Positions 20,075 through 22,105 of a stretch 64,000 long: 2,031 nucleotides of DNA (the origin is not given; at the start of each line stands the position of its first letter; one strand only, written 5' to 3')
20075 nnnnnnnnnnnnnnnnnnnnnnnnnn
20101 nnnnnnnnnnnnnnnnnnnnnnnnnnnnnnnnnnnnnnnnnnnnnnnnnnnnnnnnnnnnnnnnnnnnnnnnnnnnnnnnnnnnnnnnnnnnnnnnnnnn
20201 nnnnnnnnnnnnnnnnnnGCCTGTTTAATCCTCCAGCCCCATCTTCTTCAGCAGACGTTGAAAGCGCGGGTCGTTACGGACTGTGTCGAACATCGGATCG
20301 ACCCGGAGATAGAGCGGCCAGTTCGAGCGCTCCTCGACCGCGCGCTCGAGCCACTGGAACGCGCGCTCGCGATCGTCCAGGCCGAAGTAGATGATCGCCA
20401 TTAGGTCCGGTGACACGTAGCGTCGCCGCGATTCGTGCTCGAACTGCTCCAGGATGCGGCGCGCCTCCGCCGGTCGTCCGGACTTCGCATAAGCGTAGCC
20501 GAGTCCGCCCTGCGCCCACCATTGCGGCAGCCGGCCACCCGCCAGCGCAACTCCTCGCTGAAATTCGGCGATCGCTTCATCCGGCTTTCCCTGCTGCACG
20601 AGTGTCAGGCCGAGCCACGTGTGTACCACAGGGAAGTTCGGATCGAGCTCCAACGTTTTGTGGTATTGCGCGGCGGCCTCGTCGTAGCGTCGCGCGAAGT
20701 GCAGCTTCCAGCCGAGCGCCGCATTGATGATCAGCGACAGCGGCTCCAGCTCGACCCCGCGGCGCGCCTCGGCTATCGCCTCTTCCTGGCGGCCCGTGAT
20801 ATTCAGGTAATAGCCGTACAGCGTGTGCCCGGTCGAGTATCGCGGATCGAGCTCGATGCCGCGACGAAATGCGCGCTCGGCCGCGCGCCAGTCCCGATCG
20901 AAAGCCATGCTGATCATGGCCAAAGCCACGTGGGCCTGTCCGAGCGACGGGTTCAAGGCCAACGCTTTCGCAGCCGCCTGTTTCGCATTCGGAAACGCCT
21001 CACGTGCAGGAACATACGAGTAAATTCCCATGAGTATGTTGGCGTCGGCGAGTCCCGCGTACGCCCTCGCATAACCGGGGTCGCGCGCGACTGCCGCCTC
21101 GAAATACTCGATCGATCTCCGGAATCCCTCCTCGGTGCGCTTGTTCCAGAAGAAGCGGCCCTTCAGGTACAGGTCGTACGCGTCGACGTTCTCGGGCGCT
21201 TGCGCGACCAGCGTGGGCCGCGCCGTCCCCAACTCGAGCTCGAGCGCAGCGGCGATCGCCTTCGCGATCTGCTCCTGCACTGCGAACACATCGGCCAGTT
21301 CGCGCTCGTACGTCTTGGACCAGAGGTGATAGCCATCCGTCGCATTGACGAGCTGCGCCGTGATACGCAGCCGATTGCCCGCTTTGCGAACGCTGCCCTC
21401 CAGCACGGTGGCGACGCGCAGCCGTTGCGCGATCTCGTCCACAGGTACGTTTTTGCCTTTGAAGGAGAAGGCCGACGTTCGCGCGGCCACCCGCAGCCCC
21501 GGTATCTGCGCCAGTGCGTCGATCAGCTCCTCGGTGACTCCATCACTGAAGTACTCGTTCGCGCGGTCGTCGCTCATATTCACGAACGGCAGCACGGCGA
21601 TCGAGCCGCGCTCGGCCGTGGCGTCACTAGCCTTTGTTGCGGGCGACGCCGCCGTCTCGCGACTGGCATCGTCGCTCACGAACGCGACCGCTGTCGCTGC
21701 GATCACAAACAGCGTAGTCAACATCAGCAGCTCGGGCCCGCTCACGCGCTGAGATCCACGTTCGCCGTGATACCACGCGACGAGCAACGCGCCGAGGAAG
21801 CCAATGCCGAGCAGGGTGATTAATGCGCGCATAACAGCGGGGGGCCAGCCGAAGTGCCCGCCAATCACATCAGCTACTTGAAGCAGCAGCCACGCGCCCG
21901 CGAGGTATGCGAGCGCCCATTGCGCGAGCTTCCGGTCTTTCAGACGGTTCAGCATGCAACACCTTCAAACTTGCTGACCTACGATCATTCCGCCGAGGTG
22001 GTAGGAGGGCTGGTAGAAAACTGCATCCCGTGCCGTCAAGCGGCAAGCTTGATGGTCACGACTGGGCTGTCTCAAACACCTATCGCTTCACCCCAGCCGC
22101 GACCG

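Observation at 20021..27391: Head-to-tail array of membrane-anchored TolB_N-like/TPR paralogues with a near-invariant N-terminal module and divergent C-terminal halves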

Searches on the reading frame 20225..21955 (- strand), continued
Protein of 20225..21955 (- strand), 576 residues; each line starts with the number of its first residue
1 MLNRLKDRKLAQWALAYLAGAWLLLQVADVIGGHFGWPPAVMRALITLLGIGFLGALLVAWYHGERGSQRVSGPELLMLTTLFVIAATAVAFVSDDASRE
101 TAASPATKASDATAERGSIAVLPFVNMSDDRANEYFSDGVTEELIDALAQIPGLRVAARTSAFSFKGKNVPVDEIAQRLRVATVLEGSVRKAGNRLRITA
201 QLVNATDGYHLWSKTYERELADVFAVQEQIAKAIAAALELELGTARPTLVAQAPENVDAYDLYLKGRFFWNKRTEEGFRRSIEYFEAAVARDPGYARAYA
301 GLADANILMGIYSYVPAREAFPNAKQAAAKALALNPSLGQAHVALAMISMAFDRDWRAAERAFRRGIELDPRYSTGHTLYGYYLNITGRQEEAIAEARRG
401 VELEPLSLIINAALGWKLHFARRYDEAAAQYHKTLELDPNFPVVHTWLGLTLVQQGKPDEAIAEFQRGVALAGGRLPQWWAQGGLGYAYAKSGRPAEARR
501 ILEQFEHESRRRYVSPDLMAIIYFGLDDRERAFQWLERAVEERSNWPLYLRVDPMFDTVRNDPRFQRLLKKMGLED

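Call 43: search_solved_structures(query=A2, max_evalue=0.001)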
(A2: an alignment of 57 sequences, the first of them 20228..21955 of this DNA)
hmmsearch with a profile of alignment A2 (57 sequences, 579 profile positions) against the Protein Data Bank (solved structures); distinct sequences matched with E-value up to 0.001: 331 (the best 60 are shown).
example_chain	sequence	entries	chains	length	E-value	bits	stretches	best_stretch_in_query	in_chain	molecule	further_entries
9qhb_A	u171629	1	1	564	2.4e-147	495.2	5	286-496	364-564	Engineered tetratricopeptide repeat protein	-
8bu0_A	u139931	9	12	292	1.5e-62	215.2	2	335-496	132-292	Consensus tetratricopeptide repeat protein | Crystal structure of an 8-repeat consensus TPR superhelix with Zinc. | Monomer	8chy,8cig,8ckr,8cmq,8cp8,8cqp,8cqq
9qhc_A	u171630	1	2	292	6.6e-58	199.8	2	335-496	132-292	Engineered tetratricopeptide repeat protein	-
7ntf_A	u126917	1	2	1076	9e-55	189.5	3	287-493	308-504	Isoform 1 of UDP-N-acetylglucosamine--peptide N-acetylglucosaminyltransferase 110 kDa subu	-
7yeh_B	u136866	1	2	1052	1.1e-54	189.2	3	287-493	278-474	UDP-N-acetylglucosamine--peptide N-acetylglucosaminyltransferase 110 kDa subunit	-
7yea_A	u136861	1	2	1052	1.8e-54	188.5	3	291-493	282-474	UDP-N-acetylglucosamine--peptide N-acetylglucosaminyltransferase 110 kDa subunit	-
1w3b_A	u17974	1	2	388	8e-47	163.2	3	363-503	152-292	UDP-N-ACETYLGLUCOSAMINE--PEPTIDE N-ACETYLGLUCOSAMINYLTRANSFERASE 110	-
6eou_A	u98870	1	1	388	9.4e-47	163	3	363-503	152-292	UDP-N-acetylglucosamine--peptide N-acetylglucosaminyltransferase 110 kDa subunit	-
9g8o_B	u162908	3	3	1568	1.6e-41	145.8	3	279-518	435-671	Superkiller complex protein 3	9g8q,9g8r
7qdr_B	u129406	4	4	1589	2.1e-41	145.4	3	279-518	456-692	Tetratricopeptide repeat protein 37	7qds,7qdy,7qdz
7y4i_A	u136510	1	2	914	3.5e-33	118.2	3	281-463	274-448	Probable UDP-N-acetylglucosamine--peptide N-acetylglucosaminyltransferase SPINDLY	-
8dtf_A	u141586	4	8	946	3.5e-33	118.2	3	281-463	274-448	Probable UDP-N-acetylglucosamine--peptide N-acetylglucosaminyltransferase SPINDLY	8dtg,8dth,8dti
8fgw_D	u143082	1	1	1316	2.4e-30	108.8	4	326-505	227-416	Tetratricopeptide repeat protein 21B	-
6xt9_D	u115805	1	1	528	4.4e-30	108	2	353-503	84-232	Bardet-Biedl syndrome 4 protein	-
8bbe_D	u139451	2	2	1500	1.5e-29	106.2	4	326-505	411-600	SNAP-tag,Tetratricopeptide repeat protein 21B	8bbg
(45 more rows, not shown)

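Call 57: search_protein_families(library=padloc, proteins=[window:20225-21955:-], max_evalue=0.001)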
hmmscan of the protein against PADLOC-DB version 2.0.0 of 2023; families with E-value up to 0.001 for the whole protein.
window:20225-21955:- (576 aa): 0 families

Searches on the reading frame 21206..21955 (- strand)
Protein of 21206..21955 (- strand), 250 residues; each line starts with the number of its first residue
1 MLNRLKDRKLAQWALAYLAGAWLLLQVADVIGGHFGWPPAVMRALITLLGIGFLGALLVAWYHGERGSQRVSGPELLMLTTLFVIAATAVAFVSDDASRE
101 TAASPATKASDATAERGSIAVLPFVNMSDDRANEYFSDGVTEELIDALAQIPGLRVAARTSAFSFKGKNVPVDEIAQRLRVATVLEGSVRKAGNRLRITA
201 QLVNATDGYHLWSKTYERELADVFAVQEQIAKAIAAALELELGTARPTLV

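Call 44: search_solved_structures(query=window:21206-21955:-, max_evalue=10)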
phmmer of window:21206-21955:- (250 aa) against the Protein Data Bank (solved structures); distinct sequences matched with E-value up to 10: 7.
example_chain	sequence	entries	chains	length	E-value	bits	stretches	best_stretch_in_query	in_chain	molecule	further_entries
1sr3_A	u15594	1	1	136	0.34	13.5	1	170-226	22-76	APO-CCME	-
8ce8_E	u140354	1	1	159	0.43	13.2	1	170-226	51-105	Cytochrome c-type biogenesis protein CcmE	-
5xg2_A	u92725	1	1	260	0.54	12.9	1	138-239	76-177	Chromosome partition protein Smc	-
1z67_A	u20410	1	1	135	0.75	12.4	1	42-119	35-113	hypothetical protein S4005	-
6xpd_B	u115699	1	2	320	1.2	11.7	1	10-72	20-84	Zinc transporter 8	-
8rkc_B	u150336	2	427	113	1.6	11.3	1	94-161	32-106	Mu-like prophage FluMu N-terminal domain-containing protein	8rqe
6xpe_B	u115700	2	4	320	1.7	11.2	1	10-71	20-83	Zinc transporter 8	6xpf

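Call 45: search_protein_families(library=pfam, proteins=[window:21206-21955:-], max_evalue=1)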
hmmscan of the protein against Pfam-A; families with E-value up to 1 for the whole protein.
window:21206-21955:- (250 aa): 2 families
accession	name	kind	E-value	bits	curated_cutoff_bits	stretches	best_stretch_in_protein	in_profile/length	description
PF17680.6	FlgO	-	0.0012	19.1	22.6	1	116-208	18-115/130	FlgO protein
PF19570.5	DUF6088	-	0.085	13.1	25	1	187-235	27-74/172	Family of unknown function (DUF6088)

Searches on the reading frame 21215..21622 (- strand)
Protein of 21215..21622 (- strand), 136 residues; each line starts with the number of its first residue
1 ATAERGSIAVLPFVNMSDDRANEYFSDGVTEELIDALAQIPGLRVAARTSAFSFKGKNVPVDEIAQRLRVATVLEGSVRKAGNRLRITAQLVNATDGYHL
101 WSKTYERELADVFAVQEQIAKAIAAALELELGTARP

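Call 73: predict_structure(alignment_id=A4)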
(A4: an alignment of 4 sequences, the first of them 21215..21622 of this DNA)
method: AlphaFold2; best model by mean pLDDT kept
length: 136 residues; sequences in the alignment: 4
mean_pLDDT: 80.7   pTM: 0.77
mean pLDDT of the five models: 80.7, 78.3, 77.9, 77.9, 46.8
residues with pLDDT >= 90: 29; 70-90: 85; 50-70: 18; < 50: 4
segments of 3 or more residues with pLDDT < 50: 50-52
pLDDT, mean of each block of 10 residues (from residue 1): 75 80 80 90 73 58 82 89 87 87 88 87 88 59
secondary structure, 60 per line:
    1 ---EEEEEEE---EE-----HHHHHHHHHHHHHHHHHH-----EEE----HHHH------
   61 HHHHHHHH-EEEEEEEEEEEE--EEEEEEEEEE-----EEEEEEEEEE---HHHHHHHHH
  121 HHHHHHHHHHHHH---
elements in order: E4-10 H21-38 E44-46 H51-54 H61-68 E70-81 E84-93 E99-108 H112-133

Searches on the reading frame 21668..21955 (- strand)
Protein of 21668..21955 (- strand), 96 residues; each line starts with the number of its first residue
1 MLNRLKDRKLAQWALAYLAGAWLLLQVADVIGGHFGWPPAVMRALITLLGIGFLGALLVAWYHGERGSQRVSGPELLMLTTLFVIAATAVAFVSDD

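Call 11: find_homologous_proteins(query=window:21668-21955:-, max_evalue=0.001)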
Query window:21668-21955:- (96 aa): 52 proteins with E <= 0.001 among 106 candidates.
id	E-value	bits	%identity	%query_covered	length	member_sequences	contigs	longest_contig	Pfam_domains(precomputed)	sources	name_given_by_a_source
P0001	8.1e-31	124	65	100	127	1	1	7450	-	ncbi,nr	ncbi:MAG: hypothetical protein M3434_08605, partial [Gemmatimonadota bacterium]|nr:hypothetical prot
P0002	1.8e-29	119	67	91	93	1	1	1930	-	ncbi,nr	ncbi:MAG TPA: hypothetical protein VGW38_20440, partial [Chloroflexota bacterium]|nr:hypothetical pr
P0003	5.3e-29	118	63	97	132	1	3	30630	-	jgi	jgi:hypothetical protein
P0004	1.6e-27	113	57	96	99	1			-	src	-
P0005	3.8e-26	109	62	81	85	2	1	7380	-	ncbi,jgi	jgi:hypothetical protein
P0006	5.8e-26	108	65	80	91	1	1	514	-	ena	-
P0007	6.4e-26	108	59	78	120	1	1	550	-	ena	-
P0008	1.2e-25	107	55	98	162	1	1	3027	-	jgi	jgi:hypothetical protein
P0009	1.3e-25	107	57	97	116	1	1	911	-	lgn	-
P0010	1.5e-25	107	60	95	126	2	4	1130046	-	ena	-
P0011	1.6e-25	107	60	90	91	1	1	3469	-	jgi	jgi:hypothetical protein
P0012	1.7e-25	107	54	100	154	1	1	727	-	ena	-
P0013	4.3e-25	105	51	100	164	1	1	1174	-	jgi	jgi:hypothetical protein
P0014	7.2e-25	105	57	91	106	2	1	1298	-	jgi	jgi:hypothetical protein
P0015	7.5e-25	105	53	95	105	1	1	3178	-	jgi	jgi:hypothetical protein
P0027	1.3e-22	97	52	100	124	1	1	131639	-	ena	-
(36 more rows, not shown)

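Call 17: search_protein_representatives(alignment_id=A1)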
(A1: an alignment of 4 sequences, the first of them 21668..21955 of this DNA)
Query: 4 sequences, 96 profile positions. Proteins with E-value up to 0.001 (for the whole library): 4725; up to 1e-10: 1513; up to 1e-30: 70. The best 150 are listed.
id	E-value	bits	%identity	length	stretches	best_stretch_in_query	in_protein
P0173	4.3e-49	181.0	-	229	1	1-96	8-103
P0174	1.1e-46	173.2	-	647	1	1-96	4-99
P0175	4.7e-39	148.8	-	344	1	1-94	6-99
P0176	1.1e-38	147.5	-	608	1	3-94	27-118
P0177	2.5e-37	143.3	-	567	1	1-95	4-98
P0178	2.8e-36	139.9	-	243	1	1-95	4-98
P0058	2.8e-36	139.8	-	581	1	1-96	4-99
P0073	3.1e-35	136.5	-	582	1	1-94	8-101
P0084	4.7e-35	135.9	-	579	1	1-94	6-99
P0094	5.1e-35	135.8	-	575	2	1-94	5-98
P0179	5.9e-35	135.6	-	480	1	2-95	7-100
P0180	1.0e-34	134.8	-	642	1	1-94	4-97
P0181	1.3e-34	134.6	-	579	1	1-94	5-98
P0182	2.3e-34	133.7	-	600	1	2-93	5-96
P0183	2.6e-34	133.5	-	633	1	1-94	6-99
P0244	2.0e-30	121.1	-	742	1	2-95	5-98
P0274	2.7e-29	117.5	-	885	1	2-93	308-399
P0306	1.5e-28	115.1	-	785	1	2-90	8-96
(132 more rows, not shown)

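Call 51: search_protein_families(library=pfam, proteins=[P0274, P0306, P0244, P0176, P0182], max_evalue=0.0001)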
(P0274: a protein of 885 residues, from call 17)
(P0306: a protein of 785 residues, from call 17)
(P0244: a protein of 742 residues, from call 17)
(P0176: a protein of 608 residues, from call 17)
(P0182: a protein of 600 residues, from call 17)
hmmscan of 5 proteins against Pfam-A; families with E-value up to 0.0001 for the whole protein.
P0274 (885 aa): 11 families
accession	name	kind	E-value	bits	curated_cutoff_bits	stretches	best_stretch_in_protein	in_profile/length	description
PF00069.31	Pkinase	-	2.7e-46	158.5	31.7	1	8-260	1-254/263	Protein kinase domain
PF07714.23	PK_Tyr_Ser-Thr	-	2.6e-33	115.8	23.1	1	10-257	3-249/258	Protein tyrosine and serine/threonine kinase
PF13428.12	TPR_14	-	6e-09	36.2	23.5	1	687-725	5-43/44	Tetratricopeptide repeat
PF07719.23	TPR_2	-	1.7e-08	34.4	27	0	719-749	3-33/34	Tetratricopeptide repeat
PF13432.12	TPR_16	-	1.9e-08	35.1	32.7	1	689-751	3-65/65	Tetratricopeptide repeat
PF00515.34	TPR_1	-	4.1e-07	30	27.8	0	719-749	3-33/34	Tetratricopeptide repeat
PF13181.12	TPR_8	-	6.8e-07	29.4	25.7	0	719-749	3-33/34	Tetratricopeptide repeat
PF13414.12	TPR_11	-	9.6e-07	28.8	26.8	0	692-725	3-36/42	TPR repeat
PF13431.12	TPR_17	-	3.3e-06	27.4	24.4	0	709-737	5-33/34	Tetratricopeptide repeat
PF03109.22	ABC1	-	3.9e-06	26.6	22.9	1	47-158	114-219/244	ABC1 atypical kinase-like domain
PF14559.12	TPR_19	-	2e-05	25.3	25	1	694-750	2-59/68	Tetratricopeptide repeat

P0306 (785 aa): 3 families
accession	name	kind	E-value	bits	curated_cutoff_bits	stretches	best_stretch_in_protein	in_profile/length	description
PF13428.12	TPR_14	-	5.4e-08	33.2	23.5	0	732-764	5-37/44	Tetratricopeptide repeat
PF13432.12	TPR_16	-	9.5e-06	26.4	32.7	0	732-780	1-44/65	Tetratricopeptide repeat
PF14559.12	TPR_19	-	4e-05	24.3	25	0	358-382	11-35/68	Tetratricopeptide repeat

P0244 (742 aa): 11 families
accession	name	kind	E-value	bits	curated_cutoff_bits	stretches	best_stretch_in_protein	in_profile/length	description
PF13424.12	TPR_12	-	1.6e-12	47.9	30.1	1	664-723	16-76/77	Tetratricopeptide repeat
PF14559.12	TPR_19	-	2.5e-12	47.3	25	0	402-447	5-50/68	Tetratricopeptide repeat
PF13428.12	TPR_14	-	4.1e-12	46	23.5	0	391-423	4-36/44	Tetratricopeptide repeat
PF07719.23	TPR_2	-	6.6e-12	45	27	1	391-420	4-33/34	Tetratricopeptide repeat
PF13181.12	TPR_8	-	2.4e-11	43.3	25.7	1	391-420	4-33/34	Tetratricopeptide repeat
PF00515.34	TPR_1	-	2.8e-10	40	27.8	1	391-420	4-33/34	Tetratricopeptide repeat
PF13414.12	TPR_11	-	2.7e-08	33.8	26.8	0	294-325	6-38/42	TPR repeat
PF13432.12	TPR_16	-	1.1e-06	29.4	32.7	0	381-420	24-63/65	Tetratricopeptide repeat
PF13176.12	TPR_7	-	3e-06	27.3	27.9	0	391-415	2-26/36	Tetratricopeptide repeat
PF13431.12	TPR_17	-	4.5e-05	23.9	24.4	0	381-407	6-32/34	Tetratricopeptide repeat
PF13174.12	TPR_6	-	9e-05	23.3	26.3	0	393-421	5-33/33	Tetratricopeptide repeat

P0176 (608 aa): 11 families
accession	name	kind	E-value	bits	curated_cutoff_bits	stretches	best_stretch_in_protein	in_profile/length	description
PF13428.12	TPR_14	-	1.4e-17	62.9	23.5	1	373-413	2-42/44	Tetratricopeptide repeat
PF13431.12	TPR_17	-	7.7e-15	54.3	24.4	0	463-493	2-32/34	Tetratricopeptide repeat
PF07719.23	TPR_2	-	1.5e-14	53.3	27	1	373-405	2-34/34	Tetratricopeptide repeat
PF13432.12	TPR_16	-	4.6e-14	53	32.7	1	446-502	3-59/65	Tetratricopeptide repeat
PF14559.12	TPR_19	-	9.4e-14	51.9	25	1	360-408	13-61/68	Tetratricopeptide repeat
PF00515.34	TPR_1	-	1.6e-12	47.1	27.8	0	373-404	2-33/34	Tetratricopeptide repeat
PF13414.12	TPR_11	-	1.8e-12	47.2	26.8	0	363-386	19-42/42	TPR repeat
PF13181.12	TPR_8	-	6.1e-11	42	25.7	0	442-472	3-33/34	Tetratricopeptide repeat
PF13424.12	TPR_12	-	2.1e-09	37.9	30.1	0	443-503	6-74/77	Tetratricopeptide repeat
PF13176.12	TPR_7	-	1.8e-06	28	27.9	0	374-406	1-35/36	Tetratricopeptide repeat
PF13174.12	TPR_6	-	3.3e-05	24.7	26.3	0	378-396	6-24/33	Tetratricopeptide repeat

P0182 (600 aa): 6 families
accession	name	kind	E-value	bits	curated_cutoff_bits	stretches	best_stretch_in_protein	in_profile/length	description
PF13414.12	TPR_11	-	5.2e-10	39.3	26.8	0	293-317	10-34/42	TPR repeat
PF14559.12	TPR_19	-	8.9e-10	39.2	25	0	438-479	3-44/68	Tetratricopeptide repeat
PF07719.23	TPR_2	-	1.1e-09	38.1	27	0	429-458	4-33/34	Tetratricopeptide repeat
PF13428.12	TPR_14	-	2.2e-07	31.3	23.5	0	396-433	5-42/44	Tetratricopeptide repeat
PF13431.12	TPR_17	-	3.7e-07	30.3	24.4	0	348-371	4-27/34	Tetratricopeptide repeat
PF00515.34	TPR_1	-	9.3e-06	25.7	27.8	0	292-310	16-34/34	Tetratricopeptide repeat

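Call 53: find_encoding_contigs(protein=P0010, flank=8000, max_places=2)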
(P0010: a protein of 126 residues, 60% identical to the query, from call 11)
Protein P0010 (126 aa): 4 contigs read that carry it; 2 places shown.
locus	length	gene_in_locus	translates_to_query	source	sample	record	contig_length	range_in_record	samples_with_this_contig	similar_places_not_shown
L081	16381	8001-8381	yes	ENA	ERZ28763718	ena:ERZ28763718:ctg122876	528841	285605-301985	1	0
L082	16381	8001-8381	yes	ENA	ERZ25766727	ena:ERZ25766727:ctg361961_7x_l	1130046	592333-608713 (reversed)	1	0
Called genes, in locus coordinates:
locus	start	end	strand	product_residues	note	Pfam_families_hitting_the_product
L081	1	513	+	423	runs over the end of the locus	PF19238:Radical_SAM_2, PF04459:DUF512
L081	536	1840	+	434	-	PF00009:GTP_EFTU (weak), PF00071:Ras (faint), PF01926:MMR_HSR1, PF02421:FeoB_N, PF00009:GTP_EFTU, PF01926:MMR_HSR1, PF02421:FeoB_N, PF14714:KH_dom-like, +4 more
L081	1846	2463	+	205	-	PF02660:G3P_acyltransf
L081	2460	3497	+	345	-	PF01210:NAD_Gly3P_dh_N, PF02558:ApbA, PF02737:3HCDH_N (weak), PF03446:NAD_binding_2 (weak), PF07479:NAD_Gly3P_dh_C, PF20618:GPD_NAD_C_bact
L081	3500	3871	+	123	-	PF00376:MerR, PF13411:MerR_1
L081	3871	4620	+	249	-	PF01975:SurE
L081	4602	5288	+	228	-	PF01135:PCMT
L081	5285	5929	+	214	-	-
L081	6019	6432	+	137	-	-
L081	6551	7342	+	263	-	-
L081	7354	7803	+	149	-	-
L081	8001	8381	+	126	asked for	-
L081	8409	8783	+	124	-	PF00903:Glyoxalase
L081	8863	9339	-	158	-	PF00557:Peptidase_M24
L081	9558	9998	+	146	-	-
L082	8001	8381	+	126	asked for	-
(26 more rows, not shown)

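Call 54: find_encoding_contigs(protein=P0027, flank=8000, max_places=2)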
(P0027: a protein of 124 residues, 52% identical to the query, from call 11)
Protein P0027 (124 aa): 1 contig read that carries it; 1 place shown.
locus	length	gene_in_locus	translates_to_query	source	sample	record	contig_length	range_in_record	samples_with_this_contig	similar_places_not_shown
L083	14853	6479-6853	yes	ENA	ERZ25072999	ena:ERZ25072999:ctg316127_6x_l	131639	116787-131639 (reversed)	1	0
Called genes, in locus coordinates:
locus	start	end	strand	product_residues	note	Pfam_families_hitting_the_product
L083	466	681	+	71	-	-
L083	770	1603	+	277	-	-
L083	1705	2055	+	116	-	PF12643:MazG-like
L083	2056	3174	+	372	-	PF12102:MrcB_N, PF13020:NOV_C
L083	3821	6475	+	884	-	PF00069:Pkinase, PF01636:APH (faint), PF03109:ABC1 (faint), PF07714:PK_Tyr_Ser-Thr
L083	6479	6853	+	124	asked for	-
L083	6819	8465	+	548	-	PF13414:TPR_11 (faint), PF07719:TPR_2 (faint), PF13176:TPR_7 (faint), PF13428:TPR_14 (faint), PF13431:TPR_17 (faint), PF13432:TPR_16 (faint), PF13424:TPR_12 (faint), PF14559:TPR_19 (weak)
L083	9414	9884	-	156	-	-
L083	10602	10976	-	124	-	-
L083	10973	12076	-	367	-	PF13481:AAA_25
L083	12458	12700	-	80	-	PF21983:NikA-like (weak)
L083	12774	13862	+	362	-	-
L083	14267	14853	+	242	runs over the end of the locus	PF00589:Phage_integrase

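Call 58: search_protein_families(library=ncbifam, proteins=[window:21668-21955:-, P0010], max_evalue=1)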
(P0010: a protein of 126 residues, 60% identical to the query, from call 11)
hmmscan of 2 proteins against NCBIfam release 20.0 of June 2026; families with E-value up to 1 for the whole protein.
window:21668-21955:- (96 aa): 1 family
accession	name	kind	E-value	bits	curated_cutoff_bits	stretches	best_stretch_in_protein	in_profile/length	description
NF033633.1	SLATT_2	domain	0.024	14.2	40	0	58-93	33-68/182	SLATT domain-containing protein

P0010 (126 aa): 0 families
